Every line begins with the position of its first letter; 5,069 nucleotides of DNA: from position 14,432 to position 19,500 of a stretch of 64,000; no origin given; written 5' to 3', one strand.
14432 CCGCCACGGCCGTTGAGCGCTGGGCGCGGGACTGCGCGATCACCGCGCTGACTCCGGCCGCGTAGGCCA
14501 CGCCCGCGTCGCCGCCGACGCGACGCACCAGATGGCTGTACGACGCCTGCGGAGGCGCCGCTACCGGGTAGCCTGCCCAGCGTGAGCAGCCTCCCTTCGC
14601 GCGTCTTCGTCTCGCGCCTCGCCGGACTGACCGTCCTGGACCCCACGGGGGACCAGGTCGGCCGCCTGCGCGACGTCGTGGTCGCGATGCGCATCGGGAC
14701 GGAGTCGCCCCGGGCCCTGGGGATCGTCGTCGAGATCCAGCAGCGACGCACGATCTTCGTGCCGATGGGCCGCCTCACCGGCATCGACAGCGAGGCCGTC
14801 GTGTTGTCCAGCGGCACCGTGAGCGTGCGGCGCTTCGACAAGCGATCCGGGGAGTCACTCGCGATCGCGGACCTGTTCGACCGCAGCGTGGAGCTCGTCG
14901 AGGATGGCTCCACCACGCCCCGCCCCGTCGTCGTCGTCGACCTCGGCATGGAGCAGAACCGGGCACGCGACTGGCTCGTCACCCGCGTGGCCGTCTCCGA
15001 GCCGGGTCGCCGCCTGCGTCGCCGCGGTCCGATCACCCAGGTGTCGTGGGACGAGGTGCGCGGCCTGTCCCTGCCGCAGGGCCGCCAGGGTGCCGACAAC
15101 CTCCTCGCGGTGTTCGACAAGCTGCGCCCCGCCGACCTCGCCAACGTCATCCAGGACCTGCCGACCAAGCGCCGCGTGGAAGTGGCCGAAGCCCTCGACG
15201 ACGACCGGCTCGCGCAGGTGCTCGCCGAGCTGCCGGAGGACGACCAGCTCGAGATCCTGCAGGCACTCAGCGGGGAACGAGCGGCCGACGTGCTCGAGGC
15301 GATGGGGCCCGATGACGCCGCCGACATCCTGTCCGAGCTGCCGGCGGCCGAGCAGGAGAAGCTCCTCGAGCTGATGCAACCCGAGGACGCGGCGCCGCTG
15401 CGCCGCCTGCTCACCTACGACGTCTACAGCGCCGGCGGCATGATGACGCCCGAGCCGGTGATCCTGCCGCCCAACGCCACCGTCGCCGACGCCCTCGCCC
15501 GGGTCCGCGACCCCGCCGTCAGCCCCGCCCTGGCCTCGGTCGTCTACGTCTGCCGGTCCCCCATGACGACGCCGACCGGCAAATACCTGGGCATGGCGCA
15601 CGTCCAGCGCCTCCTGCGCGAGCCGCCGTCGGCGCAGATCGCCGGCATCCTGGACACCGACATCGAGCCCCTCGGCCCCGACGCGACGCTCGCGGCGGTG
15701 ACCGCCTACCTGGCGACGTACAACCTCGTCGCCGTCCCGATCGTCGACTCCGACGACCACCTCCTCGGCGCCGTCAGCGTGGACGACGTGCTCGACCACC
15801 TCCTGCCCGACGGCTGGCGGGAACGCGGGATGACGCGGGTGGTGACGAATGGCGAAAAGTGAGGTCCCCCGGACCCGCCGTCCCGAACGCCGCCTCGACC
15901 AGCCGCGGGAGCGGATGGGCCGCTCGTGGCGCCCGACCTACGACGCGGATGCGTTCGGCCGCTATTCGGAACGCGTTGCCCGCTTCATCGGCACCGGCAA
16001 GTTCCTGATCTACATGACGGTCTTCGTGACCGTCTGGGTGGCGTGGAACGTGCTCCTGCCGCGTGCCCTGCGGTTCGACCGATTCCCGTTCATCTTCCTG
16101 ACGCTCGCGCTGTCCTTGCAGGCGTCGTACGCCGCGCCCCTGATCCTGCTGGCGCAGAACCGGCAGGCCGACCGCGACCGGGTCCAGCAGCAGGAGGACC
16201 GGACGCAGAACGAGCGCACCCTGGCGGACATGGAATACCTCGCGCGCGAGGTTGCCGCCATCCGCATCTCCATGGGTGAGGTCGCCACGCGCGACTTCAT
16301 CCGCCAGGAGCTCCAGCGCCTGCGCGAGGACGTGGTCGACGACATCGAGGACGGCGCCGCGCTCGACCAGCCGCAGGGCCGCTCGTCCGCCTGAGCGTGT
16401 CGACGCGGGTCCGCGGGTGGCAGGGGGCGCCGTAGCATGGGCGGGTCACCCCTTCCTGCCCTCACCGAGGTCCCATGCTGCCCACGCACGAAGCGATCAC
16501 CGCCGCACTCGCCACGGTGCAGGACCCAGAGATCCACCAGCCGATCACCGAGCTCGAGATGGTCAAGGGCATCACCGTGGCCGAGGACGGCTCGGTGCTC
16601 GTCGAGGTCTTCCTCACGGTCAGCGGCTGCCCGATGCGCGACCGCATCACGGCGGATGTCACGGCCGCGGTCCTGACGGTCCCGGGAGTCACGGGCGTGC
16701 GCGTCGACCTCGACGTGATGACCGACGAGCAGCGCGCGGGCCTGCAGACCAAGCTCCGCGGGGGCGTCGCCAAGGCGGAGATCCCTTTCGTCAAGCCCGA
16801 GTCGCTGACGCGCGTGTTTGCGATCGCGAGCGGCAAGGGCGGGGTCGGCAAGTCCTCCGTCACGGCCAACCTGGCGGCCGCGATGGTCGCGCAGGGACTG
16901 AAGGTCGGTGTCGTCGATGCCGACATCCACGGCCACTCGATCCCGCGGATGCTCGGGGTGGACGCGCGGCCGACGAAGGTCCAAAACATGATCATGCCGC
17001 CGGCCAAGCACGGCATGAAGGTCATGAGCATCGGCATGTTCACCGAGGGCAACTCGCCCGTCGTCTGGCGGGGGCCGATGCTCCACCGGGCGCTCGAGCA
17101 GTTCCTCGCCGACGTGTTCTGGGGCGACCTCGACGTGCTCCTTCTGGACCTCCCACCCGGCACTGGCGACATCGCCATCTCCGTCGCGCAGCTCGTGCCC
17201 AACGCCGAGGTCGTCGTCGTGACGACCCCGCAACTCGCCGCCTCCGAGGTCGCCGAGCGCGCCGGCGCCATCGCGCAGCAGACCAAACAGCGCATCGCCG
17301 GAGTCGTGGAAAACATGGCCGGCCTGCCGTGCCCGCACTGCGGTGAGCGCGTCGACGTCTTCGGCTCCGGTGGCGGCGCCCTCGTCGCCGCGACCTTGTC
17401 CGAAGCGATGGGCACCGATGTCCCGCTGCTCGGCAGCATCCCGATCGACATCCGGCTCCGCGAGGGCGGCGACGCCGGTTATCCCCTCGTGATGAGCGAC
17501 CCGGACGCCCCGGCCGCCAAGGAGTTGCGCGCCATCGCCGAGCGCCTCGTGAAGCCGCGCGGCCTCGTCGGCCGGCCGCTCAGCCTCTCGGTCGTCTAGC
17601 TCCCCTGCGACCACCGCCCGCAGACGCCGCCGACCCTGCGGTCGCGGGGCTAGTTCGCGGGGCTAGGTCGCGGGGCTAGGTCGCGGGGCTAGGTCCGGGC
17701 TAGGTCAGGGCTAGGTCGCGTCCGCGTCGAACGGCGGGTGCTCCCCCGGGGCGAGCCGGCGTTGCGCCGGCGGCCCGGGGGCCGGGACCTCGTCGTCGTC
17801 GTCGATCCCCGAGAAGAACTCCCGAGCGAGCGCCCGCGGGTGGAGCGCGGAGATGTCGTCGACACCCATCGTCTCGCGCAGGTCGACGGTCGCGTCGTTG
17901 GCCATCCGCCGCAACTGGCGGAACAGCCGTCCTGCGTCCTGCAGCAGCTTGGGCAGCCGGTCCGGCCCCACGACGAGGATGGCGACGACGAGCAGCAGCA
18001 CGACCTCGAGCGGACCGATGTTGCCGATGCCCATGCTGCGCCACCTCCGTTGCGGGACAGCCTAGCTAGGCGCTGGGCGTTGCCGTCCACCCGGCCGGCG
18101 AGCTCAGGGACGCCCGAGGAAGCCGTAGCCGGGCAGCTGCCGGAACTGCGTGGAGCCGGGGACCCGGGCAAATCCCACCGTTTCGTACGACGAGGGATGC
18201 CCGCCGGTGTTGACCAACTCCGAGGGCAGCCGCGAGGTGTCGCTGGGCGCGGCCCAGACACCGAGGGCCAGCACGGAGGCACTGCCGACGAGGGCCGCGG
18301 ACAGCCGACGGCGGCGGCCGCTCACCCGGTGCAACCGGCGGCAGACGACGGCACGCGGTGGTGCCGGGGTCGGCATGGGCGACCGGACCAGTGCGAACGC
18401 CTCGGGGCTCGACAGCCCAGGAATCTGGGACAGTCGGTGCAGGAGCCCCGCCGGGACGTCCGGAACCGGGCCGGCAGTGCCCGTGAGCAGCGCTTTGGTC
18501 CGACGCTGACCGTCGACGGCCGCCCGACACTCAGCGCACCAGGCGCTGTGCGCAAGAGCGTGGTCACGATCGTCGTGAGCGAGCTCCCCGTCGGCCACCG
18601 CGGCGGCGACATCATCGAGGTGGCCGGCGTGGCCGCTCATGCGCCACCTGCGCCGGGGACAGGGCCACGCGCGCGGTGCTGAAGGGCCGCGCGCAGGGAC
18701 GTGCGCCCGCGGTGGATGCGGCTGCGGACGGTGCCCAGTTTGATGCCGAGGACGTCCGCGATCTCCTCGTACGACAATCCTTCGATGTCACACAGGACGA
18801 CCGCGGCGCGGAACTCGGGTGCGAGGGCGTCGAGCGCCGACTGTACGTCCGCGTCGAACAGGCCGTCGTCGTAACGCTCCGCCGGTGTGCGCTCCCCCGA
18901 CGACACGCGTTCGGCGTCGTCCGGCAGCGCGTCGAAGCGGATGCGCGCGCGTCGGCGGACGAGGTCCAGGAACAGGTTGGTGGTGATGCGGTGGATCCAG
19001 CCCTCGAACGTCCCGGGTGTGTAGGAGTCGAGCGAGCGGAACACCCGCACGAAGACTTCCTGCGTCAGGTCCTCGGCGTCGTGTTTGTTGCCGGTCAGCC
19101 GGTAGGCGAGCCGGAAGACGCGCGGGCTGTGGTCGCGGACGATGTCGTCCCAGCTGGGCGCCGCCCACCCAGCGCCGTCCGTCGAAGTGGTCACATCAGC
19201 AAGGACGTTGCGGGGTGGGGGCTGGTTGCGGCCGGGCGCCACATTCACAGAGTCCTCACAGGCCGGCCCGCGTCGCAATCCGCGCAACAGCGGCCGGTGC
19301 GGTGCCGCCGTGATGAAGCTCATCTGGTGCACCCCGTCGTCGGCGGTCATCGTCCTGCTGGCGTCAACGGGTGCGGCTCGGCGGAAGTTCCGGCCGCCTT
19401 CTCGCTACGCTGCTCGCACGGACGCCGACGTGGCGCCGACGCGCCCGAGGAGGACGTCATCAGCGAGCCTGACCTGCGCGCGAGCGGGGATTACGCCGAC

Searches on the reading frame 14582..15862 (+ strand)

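Call 7: search_protein_families(library=pfam, proteins=[window:14582-15862:+])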
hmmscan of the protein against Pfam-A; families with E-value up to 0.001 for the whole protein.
window:14582-15862:+ (426 aa): 5 families
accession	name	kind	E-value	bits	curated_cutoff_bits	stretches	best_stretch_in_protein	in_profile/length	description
PF03448.22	MgtE_N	-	2.6e-26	92.6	25.9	1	181-280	1-100/102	MgtE intracellular N domain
PF00571.33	CBS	-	8.7e-12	45.6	24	1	356-407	4-55/57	CBS domain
PF14841.11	FliG_M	-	2.1e-06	28.3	25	0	235-262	17-44/76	FliG middle domain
PF14842.11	FliG_N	-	0.0006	20.8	25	0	232-265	6-39/104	FliG N-terminal domain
PF05239.21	PRC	-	0.00074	19.9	21.2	0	8-69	4-63/78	PRC-barrel domain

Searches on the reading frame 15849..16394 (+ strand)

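Call 7: search_protein_families(library=pfam, proteins=[window:15849-16394:+])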
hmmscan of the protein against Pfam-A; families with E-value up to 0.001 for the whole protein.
window:15849-16394:+ (181 aa): 1 family
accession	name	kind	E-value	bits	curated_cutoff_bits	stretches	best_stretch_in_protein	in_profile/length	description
PF06210.16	DUF1003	-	6.9e-37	126.2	27.4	1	48-149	2-103/103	Protein of unknown function (DUF1003)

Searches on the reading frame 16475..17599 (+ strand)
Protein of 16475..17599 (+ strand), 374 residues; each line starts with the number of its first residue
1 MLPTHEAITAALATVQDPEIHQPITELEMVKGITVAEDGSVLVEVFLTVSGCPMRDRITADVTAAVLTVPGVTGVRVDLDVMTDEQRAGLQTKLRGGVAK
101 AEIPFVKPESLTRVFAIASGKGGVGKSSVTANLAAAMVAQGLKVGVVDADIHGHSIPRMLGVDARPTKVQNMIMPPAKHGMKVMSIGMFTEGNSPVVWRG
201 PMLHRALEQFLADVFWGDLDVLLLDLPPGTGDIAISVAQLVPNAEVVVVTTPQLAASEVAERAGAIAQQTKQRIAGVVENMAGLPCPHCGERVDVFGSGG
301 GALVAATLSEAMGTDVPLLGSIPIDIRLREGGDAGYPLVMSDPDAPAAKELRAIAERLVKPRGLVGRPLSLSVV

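Call 7: search_protein_families(library=pfam, proteins=[window:16475-17599:+])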
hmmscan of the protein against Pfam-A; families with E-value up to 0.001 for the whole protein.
window:16475-17599:+ (374 aa): 7 families
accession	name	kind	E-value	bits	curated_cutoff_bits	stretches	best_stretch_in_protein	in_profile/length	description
PF10609.15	ParA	-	5.9e-90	301.4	27.1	1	112-358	3-245/246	NUBPL iron-transfer P-loop NTPase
PF01883.24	FeS_assembly_P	-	5.7e-17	62.2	23.5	1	6-77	2-73/73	Iron-sulfur cluster assembly protein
PF01656.29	CbiA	-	3.3e-12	46.9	25.4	1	116-279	2-80/125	CobQ/CobB/MinD/ParA nucleotide binding domain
PF13614.12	AAA_31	-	1.3e-09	38.7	27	1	113-154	2-43/177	AAA domain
PF00142.24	Fer4_NifH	-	4e-07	30.2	25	1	119-186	6-73/271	4Fe-4S iron sulfur cluster binding proteins, NifH/frxC family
PF09140.17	MipZ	-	7.4e-07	29.2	20.7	1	115-227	3-108/262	ATPase MipZ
PF02374.21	ArsA_ATPase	-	0.0001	22.1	24.3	1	117-169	5-58/305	Anion-transporting ATPase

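Call 16: find_encoding_contigs(protein=window:16475-17599:+, flank=10000, max_places=4)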
Protein window:16475-17599:+ (374 aa): no gene with exactly this product is on record in the collection.

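Call 27: list_cluster_members(proteins=[P0001, window:16475-17599:+, window:18637-19350:-, window:30375-31598:+, window:41939-43567:+, window:56728-57993:+])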
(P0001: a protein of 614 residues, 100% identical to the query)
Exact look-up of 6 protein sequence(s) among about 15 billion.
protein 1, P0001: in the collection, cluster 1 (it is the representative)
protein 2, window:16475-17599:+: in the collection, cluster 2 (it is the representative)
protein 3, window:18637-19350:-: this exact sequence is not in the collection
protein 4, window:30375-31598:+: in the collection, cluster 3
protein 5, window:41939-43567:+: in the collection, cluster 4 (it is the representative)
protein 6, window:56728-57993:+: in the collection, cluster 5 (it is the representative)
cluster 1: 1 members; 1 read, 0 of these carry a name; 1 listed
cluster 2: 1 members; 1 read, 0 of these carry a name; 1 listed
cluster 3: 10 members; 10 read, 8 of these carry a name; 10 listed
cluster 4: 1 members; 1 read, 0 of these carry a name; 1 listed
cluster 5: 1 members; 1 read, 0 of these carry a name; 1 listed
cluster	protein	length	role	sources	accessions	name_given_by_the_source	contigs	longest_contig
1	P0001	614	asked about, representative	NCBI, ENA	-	-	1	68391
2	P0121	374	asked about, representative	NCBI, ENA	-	-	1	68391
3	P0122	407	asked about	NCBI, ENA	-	-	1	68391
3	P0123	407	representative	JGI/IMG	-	glucose-1-phosphate adenylyltransferase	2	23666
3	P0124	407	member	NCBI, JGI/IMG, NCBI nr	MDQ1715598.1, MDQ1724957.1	MAG: glucose-phosphate adenylyltransferase [Frankiaceae bacterium] | glucose-1-phosphate adenylyltransferase | glucose-phosphate adenylyltransferase [Frankiaceae bacterium]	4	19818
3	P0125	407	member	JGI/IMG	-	glucose-1-phosphate adenylyltransferase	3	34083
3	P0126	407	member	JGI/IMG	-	glucose-1-phosphate adenylyltransferase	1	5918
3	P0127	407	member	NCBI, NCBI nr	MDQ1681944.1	MAG: glucose-phosphate adenylyltransferase [Frankiaceae bacterium] | glucose-phosphate adenylyltransferase [Frankiaceae bacterium]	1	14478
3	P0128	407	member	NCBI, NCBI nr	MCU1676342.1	MAG: glgC [Frankiales bacterium] | glgC [Frankiales bacterium]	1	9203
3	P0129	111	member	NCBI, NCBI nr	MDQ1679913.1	MAG: glucose-phosphate adenylyltransferase, partial [Frankiaceae bacterium] | glucose-phosphate adenylyltransferase [Frankiaceae bacterium]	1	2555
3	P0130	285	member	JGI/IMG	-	glucose-1-phosphate adenylyltransferase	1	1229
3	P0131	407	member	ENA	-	-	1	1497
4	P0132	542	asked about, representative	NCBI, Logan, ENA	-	-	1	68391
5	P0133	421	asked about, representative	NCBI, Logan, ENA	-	-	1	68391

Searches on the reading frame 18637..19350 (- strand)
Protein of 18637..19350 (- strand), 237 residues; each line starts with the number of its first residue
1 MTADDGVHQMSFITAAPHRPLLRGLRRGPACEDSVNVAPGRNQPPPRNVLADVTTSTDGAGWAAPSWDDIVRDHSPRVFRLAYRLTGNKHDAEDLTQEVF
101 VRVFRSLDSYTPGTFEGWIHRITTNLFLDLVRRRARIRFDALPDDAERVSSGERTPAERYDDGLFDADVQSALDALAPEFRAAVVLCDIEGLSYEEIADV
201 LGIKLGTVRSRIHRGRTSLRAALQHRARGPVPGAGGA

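Call 7: search_protein_families(library=pfam, proteins=[window:18637-19350:-])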
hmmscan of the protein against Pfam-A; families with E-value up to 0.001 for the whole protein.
window:18637-19350:- (237 aa): 5 families
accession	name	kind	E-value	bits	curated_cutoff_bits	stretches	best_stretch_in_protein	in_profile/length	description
PF04542.20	Sigma70_r2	-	2.3e-21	75.8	24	1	70-136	1-70/71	Sigma-70 region 2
PF08281.18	Sigma70_r4_2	-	2.5e-17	62.7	25.7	1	168-219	3-54/54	Sigma-70, region 4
PF04545.22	Sigma70_r4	-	6.1e-13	48.5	24.1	1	172-221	1-50/50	Sigma-70, region 4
PF13384.12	HTH_23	-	5.2e-05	23.4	24.6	1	183-214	10-40/50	Homeodomain-like domain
PF13518.12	HTH_28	-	0.00023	21.6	25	0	180-230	1-51/52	Helix-turn-helix domain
